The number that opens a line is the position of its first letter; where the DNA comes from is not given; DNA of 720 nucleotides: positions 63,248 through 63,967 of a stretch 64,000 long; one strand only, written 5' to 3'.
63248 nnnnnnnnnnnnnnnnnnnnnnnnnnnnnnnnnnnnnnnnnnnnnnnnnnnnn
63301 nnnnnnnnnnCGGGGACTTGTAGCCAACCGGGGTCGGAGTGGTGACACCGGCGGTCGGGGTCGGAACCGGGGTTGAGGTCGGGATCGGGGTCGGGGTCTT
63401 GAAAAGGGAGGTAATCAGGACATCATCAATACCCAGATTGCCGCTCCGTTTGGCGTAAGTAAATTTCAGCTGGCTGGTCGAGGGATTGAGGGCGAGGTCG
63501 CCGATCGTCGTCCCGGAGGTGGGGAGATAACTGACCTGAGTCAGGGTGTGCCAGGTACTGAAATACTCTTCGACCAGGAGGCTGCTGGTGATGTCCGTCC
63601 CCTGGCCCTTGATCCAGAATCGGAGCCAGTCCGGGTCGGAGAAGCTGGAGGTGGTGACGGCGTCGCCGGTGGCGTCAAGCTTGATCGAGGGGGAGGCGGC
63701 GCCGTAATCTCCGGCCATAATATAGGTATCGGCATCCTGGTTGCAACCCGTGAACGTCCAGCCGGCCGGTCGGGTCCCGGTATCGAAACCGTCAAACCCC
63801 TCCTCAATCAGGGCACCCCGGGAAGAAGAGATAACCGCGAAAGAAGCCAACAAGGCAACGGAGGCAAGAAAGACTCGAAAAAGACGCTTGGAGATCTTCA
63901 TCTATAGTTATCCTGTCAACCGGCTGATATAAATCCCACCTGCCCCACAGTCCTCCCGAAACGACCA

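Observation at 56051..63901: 2616-aa giant secreted protein with an unusual domain combination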

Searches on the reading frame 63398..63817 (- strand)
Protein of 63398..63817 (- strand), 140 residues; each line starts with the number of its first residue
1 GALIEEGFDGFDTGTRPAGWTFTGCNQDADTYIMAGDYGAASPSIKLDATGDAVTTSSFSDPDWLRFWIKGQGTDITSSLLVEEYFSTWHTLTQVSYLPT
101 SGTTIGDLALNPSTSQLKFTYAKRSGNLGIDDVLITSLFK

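Call 9: search_protein_families(library=pfam, proteins=[window:63398-63817:-], max_evalue=10)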
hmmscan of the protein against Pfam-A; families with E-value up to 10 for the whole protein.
seq(140 aa): 2 families
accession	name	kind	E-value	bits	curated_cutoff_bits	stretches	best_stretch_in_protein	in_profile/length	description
PF18463.6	PCSK9_C3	-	0.076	13.7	26.7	1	18-40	27-49/74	Proprotein convertase subtilisin-like/kexin type 9 C-terminal domain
PF25583.1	WCX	-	0.33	11.8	23.9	1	45-76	24-56/76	WCX domain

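Call 18: find_homologous_proteins(query=A1, max_evalue=0.001)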
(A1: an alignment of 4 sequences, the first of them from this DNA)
Query A1 (4 sequences) (140 aa, profile of the alignment): 15 proteins with E <= 0.001 among 1649 candidates.
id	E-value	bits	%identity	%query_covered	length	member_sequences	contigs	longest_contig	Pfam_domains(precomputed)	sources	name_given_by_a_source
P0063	1.1e-62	228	83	100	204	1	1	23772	-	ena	-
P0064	1.1e-57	212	66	96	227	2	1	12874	-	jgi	-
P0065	5.9e-57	209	61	99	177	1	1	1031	-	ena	-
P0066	1.8e-56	208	53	97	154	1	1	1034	-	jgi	-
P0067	9.3e-49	183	53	98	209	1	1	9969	-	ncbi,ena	-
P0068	4.9e-46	174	53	96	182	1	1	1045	-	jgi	-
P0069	1.1e-39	153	59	71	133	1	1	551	-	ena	-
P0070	5.8e-38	148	55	84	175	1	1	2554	-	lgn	-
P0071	5.7e-32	128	50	66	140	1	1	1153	-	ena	-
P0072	4.3e-29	119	55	69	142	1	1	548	-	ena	-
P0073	2.0e-26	110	45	92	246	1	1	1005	-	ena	-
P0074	6.3e-22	96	80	42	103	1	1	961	-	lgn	-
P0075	1.7e-19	88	67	39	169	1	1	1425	-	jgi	-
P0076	6.0e-15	73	51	55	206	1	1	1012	PF00041.28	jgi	jgi:hypothetical protein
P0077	2.2e-10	58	71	34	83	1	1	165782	-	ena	-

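Call 19: find_encoding_contigs(protein=P0063, flank=10000, max_places=3)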
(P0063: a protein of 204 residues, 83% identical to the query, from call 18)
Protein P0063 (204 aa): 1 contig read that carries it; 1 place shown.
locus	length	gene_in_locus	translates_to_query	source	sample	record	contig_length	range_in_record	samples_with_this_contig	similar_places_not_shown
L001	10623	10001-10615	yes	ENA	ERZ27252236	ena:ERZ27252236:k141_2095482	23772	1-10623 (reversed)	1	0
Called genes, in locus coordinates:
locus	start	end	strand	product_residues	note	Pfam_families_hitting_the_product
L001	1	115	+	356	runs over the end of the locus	-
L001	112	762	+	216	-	-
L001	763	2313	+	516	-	-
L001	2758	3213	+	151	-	PF03167:UDG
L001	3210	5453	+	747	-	PF17764:PriA_3primeBD, PF04851:ResIII, PF00270:DEAD, PF18319:Zn_ribbon_PriA, PF00271:Helicase_C, PF18074:PriA_C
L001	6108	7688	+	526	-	-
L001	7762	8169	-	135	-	PF00383:dCMP_cyt_deam_1, PF08211:dCMP_cyt_deam_2 (weak)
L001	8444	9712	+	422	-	-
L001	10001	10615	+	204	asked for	-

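Call 20: find_encoding_contigs(protein=P0067, flank=10000, max_places=3)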
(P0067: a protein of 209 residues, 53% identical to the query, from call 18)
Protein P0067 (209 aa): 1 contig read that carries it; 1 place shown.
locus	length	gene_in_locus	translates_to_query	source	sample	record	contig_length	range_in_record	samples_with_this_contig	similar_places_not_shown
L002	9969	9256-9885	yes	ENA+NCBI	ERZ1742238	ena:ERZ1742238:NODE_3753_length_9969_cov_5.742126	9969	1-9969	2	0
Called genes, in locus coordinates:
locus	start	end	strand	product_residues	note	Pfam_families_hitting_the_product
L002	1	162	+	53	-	?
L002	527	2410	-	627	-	PF13431:TPR_17 (faint), PF13176:TPR_7 (faint), PF13424:TPR_12 (weak), PF25063:ARM_TT21_C, PF14559:TPR_19, PF13424:TPR_12 (weak), PF13432:TPR_16 (weak), PF14559:TPR_19, +15 more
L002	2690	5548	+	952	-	PF14870:PSII_BNR (faint), PF15902:Sortilin-Vps10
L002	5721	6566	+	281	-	-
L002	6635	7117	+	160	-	PF00515:TPR_1 (faint), PF13181:TPR_8 (faint), PF13414:TPR_11 (faint), PF13428:TPR_14 (faint), PF13431:TPR_17 (faint), PF13432:TPR_16 (faint), PF14559:TPR_19 (faint), PF07719:TPR_2 (weak)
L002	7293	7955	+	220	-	PF06514:PsbU (faint), PF12826:HHH_2 (faint), PF14520:HHH_5 (faint), PF03934:T2SSK (faint), PF12836:HHH_3, PF14716:HHH_8 (faint), PF12836:HHH_3, PF00633:HHH (weak), +4 more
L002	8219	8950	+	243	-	PF27030:AbpE_bact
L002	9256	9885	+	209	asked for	-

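Call 21: find_encoding_contigs(protein=P0064, flank=10000, max_places=3)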
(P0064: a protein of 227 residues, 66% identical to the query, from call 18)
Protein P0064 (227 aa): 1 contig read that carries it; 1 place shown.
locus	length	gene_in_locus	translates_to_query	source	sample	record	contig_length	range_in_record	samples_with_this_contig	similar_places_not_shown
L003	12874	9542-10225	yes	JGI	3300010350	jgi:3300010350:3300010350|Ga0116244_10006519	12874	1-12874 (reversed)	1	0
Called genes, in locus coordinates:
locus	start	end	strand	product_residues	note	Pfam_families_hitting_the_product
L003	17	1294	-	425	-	PF02321:OEP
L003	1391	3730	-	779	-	PF10060:DUF2298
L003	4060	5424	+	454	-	-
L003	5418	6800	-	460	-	PF00072:Response_reg, PF00158:Sigma54_activat, PF14532:Sigma54_activ_2, PF07724:AAA_2 (weak), PF07728:AAA_5 (weak), PF25601:AAA_lid_14, PF02954:HTH_8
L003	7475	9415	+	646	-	-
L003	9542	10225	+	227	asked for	-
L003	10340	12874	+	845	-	?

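Call 31: find_related_loci(query=A1, collection=genome_contigs, flank=10000)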
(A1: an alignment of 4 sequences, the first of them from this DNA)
Query A1 (140 aa) in genome_contigs; peptide patterns used: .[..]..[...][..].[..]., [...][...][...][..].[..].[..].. (x = any residue, [..] = any of these).
126 stretches matched a pattern; 18 encode a relative of the query (tblastn E <= 1e-3); 17 distinct loci.
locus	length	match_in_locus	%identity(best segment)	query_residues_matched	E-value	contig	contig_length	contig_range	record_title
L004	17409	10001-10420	84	1-140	4e-78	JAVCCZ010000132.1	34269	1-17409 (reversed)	MAG: Candidatus Erginobacter occultus isolate MAG_3300035698_653 Ga0374944_466389, whole genome shotgun sequence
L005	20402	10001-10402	69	2-135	2e-61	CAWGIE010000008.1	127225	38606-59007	MAG: uncultured bacterium isolate MFD02416.bin.2.262 genome assembly, contig: contig_24694, whole genome shotgun sequenc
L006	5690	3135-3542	68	3-137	8e-60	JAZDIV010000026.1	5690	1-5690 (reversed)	MAG: PVC group bacterium isolate MEGAHIT-group-0.426 k141_13929562, whole genome shotgun sequence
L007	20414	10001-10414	64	3-140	8e-55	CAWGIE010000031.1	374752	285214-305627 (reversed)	MAG: uncultured bacterium isolate MFD02416.bin.2.262 genome assembly, contig: contig_58223, whole genome shotgun sequenc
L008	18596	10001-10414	62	4-139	4e-55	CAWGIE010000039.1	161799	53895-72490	MAG: uncultured bacterium isolate MFD02416.bin.2.262 genome assembly, contig: contig_77019, whole genome shotgun sequenc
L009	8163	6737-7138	63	4-136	4e-53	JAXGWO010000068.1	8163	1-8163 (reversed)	MAG: PVC group bacterium isolate AnMBR.bin469 bin469_68, whole genome shotgun sequence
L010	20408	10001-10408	58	4-138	2e-50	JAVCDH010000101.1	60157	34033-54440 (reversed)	MAG: Candidatus Euphemobacter frigidus isolate MAG_3300031227_11 Ga0307928_10000054, whole genome shotgun sequence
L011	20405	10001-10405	58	2-138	1e-45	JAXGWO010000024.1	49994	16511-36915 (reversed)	MAG: PVC group bacterium isolate AnMBR.bin469 bin469_24, whole genome shotgun sequence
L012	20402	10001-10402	55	4-135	7e-43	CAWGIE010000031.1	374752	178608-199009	MAG: uncultured bacterium isolate MFD02416.bin.2.262 genome assembly, contig: contig_58223, whole genome shotgun sequenc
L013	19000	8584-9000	44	4-139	2e-36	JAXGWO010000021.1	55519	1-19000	MAG: PVC group bacterium isolate AnMBR.bin469 bin469_21, whole genome shotgun sequence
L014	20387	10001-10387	51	2-135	2e-35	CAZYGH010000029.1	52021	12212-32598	MAG TPA_asm: uncultured Verrucomicrobiota bacterium isolate binchicken_co309_146 genome assembly, contig: NODE_342_lengt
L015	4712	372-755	50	3-135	2e-33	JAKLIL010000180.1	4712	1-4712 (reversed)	MAG: Verrucomicrobia bacterium isolate RA.bin86 RA.bin86_180, whole genome shotgun sequence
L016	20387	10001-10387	47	2-135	6e-32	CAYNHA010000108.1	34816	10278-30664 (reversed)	MAG TPA_asm: uncultured Verrucomicrobiota bacterium isolate binchicken_co229_252 genome assembly, contig: k141_1704349,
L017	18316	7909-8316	50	4-139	2e-38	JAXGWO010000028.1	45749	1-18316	MAG: PVC group bacterium isolate AnMBR.bin469 bin469_28, whole genome shotgun sequence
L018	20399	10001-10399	47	9-135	3e-27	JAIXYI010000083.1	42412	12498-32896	MAG: Flavobacteriaceae bacterium isolate D8_MAG_00002 pond_D8_MAG_00002_000000000037, whole genome shotgun sequence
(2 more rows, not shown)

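Call 72: search_protein_families(library=pfam, proteins=[L009:3056-8029:+, L010:8888-11305:+, L013:5821-9873:+, L017:5221-9705:+, L012:9827-12277:+, L014:7463-13000:+], max_evalue=0.0001)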
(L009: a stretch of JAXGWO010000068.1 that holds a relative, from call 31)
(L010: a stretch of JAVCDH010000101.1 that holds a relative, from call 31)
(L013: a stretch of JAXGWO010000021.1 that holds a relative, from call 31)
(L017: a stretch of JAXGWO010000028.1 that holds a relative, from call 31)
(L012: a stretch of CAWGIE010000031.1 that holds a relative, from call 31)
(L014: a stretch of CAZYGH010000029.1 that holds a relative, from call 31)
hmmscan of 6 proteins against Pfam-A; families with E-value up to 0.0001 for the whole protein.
L009:3056-8029:+ (1658 aa): 2 families
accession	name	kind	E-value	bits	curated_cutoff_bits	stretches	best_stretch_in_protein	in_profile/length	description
PF00082.27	Peptidase_S8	-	5.7e-34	118.2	21.8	1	373-707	4-288/288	Subtilase family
PF01839.29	FG-GAP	-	3.1e-06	27.4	22.1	0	1420-1436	9-25/37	FG-GAP repeat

L010:8888-11305:+ (806 aa): 1 family
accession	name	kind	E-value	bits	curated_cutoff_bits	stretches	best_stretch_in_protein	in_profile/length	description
PF00112.29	Peptidase_C1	-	2.4e-37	129.6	20.7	1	109-337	1-207/220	Papain family cysteine protease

L013:5821-9873:+ (1351 aa): 2 families
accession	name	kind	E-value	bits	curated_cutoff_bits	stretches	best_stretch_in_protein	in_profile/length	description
PF01979.26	Amidohydro_1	-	2.9e-12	46.9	25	1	515-636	231-343/345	Amidohydrolase family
PF07969.17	Amidohydro_3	-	5.3e-05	23.3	29.7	0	564-639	410-472/472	Amidohydrolase family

L017:5221-9705:+ (1495 aa): 2 families
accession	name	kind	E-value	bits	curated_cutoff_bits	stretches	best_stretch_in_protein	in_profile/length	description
PF01979.26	Amidohydro_1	-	2.2e-08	34.2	25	1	482-611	222-342/345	Amidohydrolase family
PF13517.12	FG-GAP_3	-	4.2e-05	24.5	26.9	0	1239-1268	32-61/61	FG-GAP-like repeat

L012:9827-12277:+ (817 aa): 2 families
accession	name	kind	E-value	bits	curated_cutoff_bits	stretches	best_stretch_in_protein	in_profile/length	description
PF13385.13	Laminin_G_3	-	2.4e-22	80.1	27.6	1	463-623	1-149/151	Concanavalin A-like lectin/glucanases superfamily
PF10102.14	DUF2341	-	1.7e-08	35.2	23.4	1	344-406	2-63/84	Domain of unknown function (DUF2341)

L014:7463-13000:+ (1846 aa): 3 families
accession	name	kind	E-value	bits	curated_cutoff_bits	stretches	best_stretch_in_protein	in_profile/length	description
PF00082.27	Peptidase_S8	-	4.5e-41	141.5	21.8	1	261-597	2-288/288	Subtilase family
PF18981.6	InlK_D3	-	1.3e-06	28.9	25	0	1397-1424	47-74/75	Internalin K domain (D3/D4)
PF16656.11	Pur_ac_phosph_N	-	5.1e-06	27.4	30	0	1633-1670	56-89/93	Purple acid Phosphatase, N-terminal domain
